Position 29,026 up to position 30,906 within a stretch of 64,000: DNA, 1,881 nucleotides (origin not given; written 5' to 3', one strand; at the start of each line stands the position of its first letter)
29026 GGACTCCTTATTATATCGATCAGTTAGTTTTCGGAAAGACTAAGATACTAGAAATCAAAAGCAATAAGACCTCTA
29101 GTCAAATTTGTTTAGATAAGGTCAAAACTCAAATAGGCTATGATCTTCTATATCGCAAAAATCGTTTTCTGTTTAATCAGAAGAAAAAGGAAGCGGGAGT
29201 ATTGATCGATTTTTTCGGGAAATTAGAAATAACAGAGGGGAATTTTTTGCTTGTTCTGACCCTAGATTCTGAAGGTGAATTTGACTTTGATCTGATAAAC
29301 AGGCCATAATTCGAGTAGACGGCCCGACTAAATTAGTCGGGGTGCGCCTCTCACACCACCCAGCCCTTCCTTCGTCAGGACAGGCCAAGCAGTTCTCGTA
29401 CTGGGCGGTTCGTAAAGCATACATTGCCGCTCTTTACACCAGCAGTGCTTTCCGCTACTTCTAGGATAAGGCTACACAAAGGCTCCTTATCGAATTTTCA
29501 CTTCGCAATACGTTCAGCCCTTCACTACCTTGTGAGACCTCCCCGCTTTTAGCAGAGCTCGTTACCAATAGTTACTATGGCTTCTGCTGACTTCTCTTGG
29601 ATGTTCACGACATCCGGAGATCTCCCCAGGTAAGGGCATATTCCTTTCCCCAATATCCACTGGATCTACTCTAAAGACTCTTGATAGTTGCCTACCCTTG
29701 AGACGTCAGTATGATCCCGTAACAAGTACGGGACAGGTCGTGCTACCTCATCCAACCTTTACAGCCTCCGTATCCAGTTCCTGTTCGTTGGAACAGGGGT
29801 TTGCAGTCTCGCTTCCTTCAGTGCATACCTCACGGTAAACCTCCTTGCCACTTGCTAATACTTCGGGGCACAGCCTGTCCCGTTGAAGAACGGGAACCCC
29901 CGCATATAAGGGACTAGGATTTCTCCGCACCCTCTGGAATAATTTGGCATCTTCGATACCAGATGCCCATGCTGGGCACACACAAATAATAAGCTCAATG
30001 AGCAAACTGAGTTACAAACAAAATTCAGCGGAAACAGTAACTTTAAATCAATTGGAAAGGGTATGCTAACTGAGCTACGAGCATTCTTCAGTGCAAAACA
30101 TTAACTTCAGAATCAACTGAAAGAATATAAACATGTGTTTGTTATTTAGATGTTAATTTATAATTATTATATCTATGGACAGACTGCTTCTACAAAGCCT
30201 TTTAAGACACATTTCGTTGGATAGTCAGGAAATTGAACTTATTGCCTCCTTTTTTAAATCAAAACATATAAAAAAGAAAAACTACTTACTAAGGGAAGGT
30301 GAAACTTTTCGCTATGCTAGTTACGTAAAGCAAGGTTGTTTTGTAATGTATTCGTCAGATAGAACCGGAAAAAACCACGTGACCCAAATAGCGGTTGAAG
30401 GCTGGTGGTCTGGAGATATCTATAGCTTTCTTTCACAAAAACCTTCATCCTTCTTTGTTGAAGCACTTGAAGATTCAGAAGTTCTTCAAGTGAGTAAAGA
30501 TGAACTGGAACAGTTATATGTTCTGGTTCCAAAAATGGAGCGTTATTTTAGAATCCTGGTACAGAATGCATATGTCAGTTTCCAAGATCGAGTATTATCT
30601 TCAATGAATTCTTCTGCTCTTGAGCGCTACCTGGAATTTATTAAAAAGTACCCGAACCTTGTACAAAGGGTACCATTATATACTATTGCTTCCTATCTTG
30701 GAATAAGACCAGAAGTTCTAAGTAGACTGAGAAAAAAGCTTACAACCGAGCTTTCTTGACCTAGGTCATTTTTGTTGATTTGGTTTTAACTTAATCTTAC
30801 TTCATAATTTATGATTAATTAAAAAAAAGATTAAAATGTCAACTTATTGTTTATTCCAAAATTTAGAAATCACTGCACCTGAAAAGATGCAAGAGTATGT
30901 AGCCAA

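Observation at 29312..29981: ORF-less class C-like group II intron RNA alone in an intergenic gap: candidate stand-alone ribozyme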

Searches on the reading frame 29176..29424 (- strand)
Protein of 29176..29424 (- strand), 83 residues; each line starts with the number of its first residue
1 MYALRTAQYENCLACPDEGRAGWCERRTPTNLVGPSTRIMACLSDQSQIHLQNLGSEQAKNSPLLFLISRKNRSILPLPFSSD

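Call 38: search_protein_families(library=pfam, proteins=[window:29176-29424:-], max_evalue=0.01)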
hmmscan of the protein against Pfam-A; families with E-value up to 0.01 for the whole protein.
window:29176-29424:- (83 aa): 0 families

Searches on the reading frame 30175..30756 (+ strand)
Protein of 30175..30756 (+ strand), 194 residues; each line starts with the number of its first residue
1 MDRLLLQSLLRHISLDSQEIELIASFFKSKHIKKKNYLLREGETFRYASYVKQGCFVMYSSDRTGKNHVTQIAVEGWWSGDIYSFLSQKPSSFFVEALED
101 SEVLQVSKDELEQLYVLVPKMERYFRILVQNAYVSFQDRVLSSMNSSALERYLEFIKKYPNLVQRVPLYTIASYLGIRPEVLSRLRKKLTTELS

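Call 38: search_protein_families(library=pfam, proteins=[window:30175-30756:+], max_evalue=0.01)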
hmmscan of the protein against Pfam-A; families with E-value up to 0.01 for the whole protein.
window:30175-30756:+ (194 aa): 1 family
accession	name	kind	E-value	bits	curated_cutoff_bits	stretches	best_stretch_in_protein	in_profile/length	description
PF00027.35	cNMP_binding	-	3.6e-12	46.5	27.5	1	30-115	2-86/89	Cyclic nucleotide-binding domain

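Call 52: find_homologous_proteins(query=window:30175-30756:+, max_evalue=1e-20)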
Query window:30175-30756:+ (194 aa): 756 proteins with E <= 1e-20 among 946 candidates; the best 120 are listed.
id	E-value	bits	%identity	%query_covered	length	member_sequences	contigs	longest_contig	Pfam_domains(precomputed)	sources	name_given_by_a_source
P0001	8.0e-120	415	100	100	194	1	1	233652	PF00027.36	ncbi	-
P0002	2.9e-91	322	76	98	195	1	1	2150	PF00027.36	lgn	-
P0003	3.8e-80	285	68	96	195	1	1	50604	PF00027.36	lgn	-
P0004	4.3e-79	282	66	98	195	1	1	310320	PF00027.36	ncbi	-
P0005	1.8e-77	277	67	98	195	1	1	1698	PF00027.36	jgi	jgi:CRP-like cAMP-binding protein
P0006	5.3e-75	269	63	98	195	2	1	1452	PF00027.36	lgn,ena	-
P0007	3.0e-72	260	62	96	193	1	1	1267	PF00027.36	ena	-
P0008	6.6e-72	259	61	98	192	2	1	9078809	PF00027.36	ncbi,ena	-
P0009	2.3e-70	254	61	96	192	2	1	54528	PF00027.36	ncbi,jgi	-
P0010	2.7e-60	221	52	98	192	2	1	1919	PF00027.36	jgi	jgi:CRP-like cAMP-binding protein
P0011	5.7e-58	213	51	98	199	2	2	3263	PF00027.36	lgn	-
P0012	8.4e-58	213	52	96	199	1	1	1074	PF00027.36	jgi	-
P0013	1.9e-57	212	51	98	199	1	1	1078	PF00027.36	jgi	jgi:CRP-like cAMP-binding protein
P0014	2.1e-57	211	50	96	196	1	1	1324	PF00027.36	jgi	jgi:CRP-like cAMP-binding protein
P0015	2.5e-57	211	51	93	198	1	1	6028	PF00027.36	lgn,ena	-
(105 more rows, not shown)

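Call 53: find_encoding_contigs(protein=P0001, flank=10000, max_places=3)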
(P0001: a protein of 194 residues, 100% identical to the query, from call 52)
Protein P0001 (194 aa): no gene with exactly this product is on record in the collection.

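Call 54: find_encoding_contigs(protein=P0004, flank=4000, max_places=3)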
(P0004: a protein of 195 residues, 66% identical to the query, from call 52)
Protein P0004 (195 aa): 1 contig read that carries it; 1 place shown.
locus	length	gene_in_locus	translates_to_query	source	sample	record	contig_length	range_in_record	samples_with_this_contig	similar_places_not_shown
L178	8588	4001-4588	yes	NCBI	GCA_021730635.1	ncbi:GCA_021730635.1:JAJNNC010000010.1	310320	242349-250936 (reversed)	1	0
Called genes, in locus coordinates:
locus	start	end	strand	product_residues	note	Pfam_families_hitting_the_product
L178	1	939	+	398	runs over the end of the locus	PF08240:ADH_N, PF00107:ADH_zinc_N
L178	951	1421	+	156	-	PF18050:Cyclophil_like2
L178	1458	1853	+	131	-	PF07883:Cupin_2, PF02311:AraC_binding (weak)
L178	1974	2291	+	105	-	-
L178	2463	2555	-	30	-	-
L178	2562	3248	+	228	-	PF08220:HTH_DeoR (weak), PF08279:HTH_11, PF13412:HTH_24 (faint), PF19187:HTH_PafC (faint), PF12840:HTH_20 (weak), PF13280:WYL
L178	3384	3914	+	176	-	PF10604:Polyketide_cyc2 (weak)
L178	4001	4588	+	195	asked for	PF00027:cNMP_binding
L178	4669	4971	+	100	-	PF07045:DUF1330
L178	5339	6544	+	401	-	PF00355:Rieske, PF00848:Ring_hydroxyl_A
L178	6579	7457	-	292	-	PF00165:HTH_AraC, PF12833:HTH_18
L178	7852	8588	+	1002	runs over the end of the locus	PF13620:CarboxypepD_reg (weak), PF13715:CarbopepD_reg_2, PF07715:Plug, PF00593:TonB_dep_Rec_b-barrel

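Call 65: find_encoding_contigs(protein=P0122, flank=6000, max_places=3)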
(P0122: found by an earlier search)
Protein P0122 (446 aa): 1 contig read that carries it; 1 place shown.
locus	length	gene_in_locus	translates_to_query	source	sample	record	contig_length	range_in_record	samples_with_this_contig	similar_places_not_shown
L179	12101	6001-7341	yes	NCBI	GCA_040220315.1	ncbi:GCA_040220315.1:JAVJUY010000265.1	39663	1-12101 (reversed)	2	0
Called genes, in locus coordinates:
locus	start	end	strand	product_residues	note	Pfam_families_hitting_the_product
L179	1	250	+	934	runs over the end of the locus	PF00933:Glyco_hydro_3, PF00144:Beta-lactamase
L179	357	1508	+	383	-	PF13439:Glyco_transf_4, PF13477:Glyco_trans_4_2, PF13579:Glyco_trans_4_4, PF20706:GT4-conflict, PF00534:Glycos_transf_1, PF13692:Glyco_trans_1_4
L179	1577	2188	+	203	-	PF04116:FA_hydroxylase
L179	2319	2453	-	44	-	-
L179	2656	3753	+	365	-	PF27098:Rv0959_3rd, PF13519:VWA_2 (weak)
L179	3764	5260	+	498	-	PF01078:Mg_chelatase (faint)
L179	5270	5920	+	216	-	PF04326:SLFN_AlbA_2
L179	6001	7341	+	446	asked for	PF13638:PIN_4, PF02562:PhoH, PF13604:AAA_30 (faint)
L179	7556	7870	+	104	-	PF02482:Ribosomal_S30AE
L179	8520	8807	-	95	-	PF01541:GIY-YIG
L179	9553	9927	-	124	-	-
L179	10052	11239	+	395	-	PF13495:Phage_int_SAM_4, PF00589:Phage_integrase, PF22823:MrpR_C_cat (weak)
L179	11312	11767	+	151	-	PF15571:Imm44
